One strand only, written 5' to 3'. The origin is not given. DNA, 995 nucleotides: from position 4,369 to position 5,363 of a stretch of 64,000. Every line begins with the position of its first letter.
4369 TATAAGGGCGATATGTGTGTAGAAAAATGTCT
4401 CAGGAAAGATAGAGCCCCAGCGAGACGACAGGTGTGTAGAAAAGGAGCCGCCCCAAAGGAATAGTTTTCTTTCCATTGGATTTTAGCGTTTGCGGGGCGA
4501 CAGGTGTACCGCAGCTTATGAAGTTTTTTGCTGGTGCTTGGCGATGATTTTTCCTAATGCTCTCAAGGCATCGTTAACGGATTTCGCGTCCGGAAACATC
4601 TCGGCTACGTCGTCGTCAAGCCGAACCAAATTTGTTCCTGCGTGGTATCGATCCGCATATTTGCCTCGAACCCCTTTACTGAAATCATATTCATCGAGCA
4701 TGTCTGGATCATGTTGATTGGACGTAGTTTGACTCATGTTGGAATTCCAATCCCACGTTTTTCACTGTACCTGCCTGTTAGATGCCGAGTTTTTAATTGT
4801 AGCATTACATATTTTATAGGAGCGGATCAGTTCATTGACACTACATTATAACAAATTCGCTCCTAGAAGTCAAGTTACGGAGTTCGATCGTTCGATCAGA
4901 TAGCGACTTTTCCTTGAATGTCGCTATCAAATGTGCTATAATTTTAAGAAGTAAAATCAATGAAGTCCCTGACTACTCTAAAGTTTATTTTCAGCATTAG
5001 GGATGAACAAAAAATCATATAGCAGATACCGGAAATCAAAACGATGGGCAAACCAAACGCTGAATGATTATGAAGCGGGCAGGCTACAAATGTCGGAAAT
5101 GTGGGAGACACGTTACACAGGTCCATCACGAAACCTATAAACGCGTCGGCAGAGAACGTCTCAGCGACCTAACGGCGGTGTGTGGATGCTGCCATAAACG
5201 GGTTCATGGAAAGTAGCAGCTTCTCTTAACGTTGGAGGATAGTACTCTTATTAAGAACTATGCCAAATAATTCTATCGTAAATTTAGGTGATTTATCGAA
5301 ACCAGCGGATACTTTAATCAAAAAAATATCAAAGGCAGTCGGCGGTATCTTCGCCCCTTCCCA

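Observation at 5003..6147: Unannotated HNH nuclease + DUF2806 two-gene unit in a defence-like islet: candidate anti-phage system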

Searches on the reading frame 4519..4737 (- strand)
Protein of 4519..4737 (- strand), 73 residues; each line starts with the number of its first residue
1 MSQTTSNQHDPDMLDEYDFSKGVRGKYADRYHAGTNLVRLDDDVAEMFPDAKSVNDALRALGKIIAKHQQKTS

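Call 3: search_protein_families(library=pfam, proteins=[window:4519-4737:-], max_evalue=0.1)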
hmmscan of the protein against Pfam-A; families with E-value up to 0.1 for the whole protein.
window:4519-4737:- (73 aa): 0 families

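Call 4: search_protein_families(library=padloc, proteins=[window:4519-4737:-], max_evalue=0.1)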
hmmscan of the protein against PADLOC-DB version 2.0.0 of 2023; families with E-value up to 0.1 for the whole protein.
window:4519-4737:- (73 aa): 0 families

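Call 5: search_protein_families(library=phrogs, proteins=[window:4519-4737:-], max_evalue=0.1)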
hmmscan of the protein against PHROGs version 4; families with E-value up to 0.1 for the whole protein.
window:4519-4737:- (73 aa): 0 families

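Call 6: search_protein_families(library=ncbifam, proteins=[window:4519-4737:-], max_evalue=0.1)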
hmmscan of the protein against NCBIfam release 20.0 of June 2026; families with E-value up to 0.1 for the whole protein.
window:4519-4737:- (73 aa): 0 families

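Call 93: search_solved_structures(query=window:4519-4737:-, max_evalue=10, show_alignments=1)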
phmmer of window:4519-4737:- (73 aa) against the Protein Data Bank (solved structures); distinct sequences matched with E-value up to 10: 0.

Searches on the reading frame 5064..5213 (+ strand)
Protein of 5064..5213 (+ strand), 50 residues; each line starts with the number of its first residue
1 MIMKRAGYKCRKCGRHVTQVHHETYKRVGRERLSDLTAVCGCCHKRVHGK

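Call 3: search_protein_families(library=pfam, proteins=[window:5064-5213:+], max_evalue=0.1)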
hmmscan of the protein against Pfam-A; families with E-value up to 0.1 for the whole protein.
window:5064-5213:+ (50 aa): 2 families
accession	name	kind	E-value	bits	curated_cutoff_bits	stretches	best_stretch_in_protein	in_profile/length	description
PF01844.29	HNH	-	0.0013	19.3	21.4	1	10-48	1-45/47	HNH endonuclease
PF23783.1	Zn_ribbon_TiaS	-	0.011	15.9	27.3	1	4-20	16-32/41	TiaS C-terminal zinc ribbon domain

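Call 4: search_protein_families(library=padloc, proteins=[window:5064-5213:+], max_evalue=0.1)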
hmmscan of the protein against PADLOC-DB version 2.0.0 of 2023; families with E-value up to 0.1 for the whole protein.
window:5064-5213:+ (50 aa): 2 families
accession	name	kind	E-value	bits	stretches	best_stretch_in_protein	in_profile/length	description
PDLC02859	DpdF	-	0.0016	15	1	1-48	1-53/545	DpdF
PDLC00645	ZorE2|ZorE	-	0.056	10.4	1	4-46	206-253/375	HNH endonuclease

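Call 5: search_protein_families(library=phrogs, proteins=[window:5064-5213:+], max_evalue=0.1)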
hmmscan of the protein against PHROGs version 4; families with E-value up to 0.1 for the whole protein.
window:5064-5213:+ (50 aa): 15 families
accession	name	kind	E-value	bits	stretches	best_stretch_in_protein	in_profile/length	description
phrog_8060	-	unknown function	1.7e-06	29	1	9-48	40-80/213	-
phrog_740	-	DNA, RNA and nucleotide metabolism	6.6e-05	23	1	1-48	32-85/332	HNH endonuclease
phrog_144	-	DNA, RNA and nucleotide metabolism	0.00011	22.9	1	2-48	79-133/175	HNH endonuclease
phrog_119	-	DNA, RNA and nucleotide metabolism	0.00013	22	1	2-50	198-257/443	HNH endonuclease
phrog_333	-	DNA, RNA and nucleotide metabolism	0.00022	22.4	1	2-46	28-77/138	HNH endonuclease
phrog_589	-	DNA, RNA and nucleotide metabolism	0.00026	21.8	1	2-48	86-139/179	HNH endonuclease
phrog_5200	-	DNA, RNA and nucleotide metabolism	0.00073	20.5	1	3-48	36-85/154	HNH endonuclease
phrog_7370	-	DNA, RNA and nucleotide metabolism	0.0026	18.8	1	2-49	36-85/115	HNH endonuclease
phrog_4581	-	head and packaging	0.003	18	1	2-48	60-109/395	terminase small subunit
phrog_7785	-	DNA, RNA and nucleotide metabolism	0.0064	17.5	1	2-45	65-109/147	HNH endonuclease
phrog_8446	-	DNA, RNA and nucleotide metabolism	0.0074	17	1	2-48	135-196/211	HNH endonuclease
phrog_8048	-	DNA, RNA and nucleotide metabolism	0.014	15.6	1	4-48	173-226/273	HNH endonuclease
phrog_1271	-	DNA, RNA and nucleotide metabolism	0.042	14.2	1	4-50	263-318/361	HNH endonuclease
phrog_37033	-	unknown function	0.06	14.6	1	8-41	19-50/83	-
phrog_4188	-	unknown function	0.074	13.9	1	7-17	36-46/50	-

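Call 6: search_protein_families(library=ncbifam, proteins=[window:5064-5213:+], max_evalue=0.1)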
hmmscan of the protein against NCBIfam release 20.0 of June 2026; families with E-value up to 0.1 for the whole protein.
window:5064-5213:+ (50 aa): 3 families
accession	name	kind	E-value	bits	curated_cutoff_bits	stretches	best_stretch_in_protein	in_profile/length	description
NF040563.1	guided_IscB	equivalog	3.9e-05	22.9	175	1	2-48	187-236/314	RNA-guided endonuclease IscB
NF058586.1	HNHNucHlpB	equivalog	0.0081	16.6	130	1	4-48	3-48/99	HNH nuclease-like protein HlpB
NF001607.0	PRK00398.1-4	equivalog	0.096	12.4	89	0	3-18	5-20/53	DNA-directed RNA polymerase subunit P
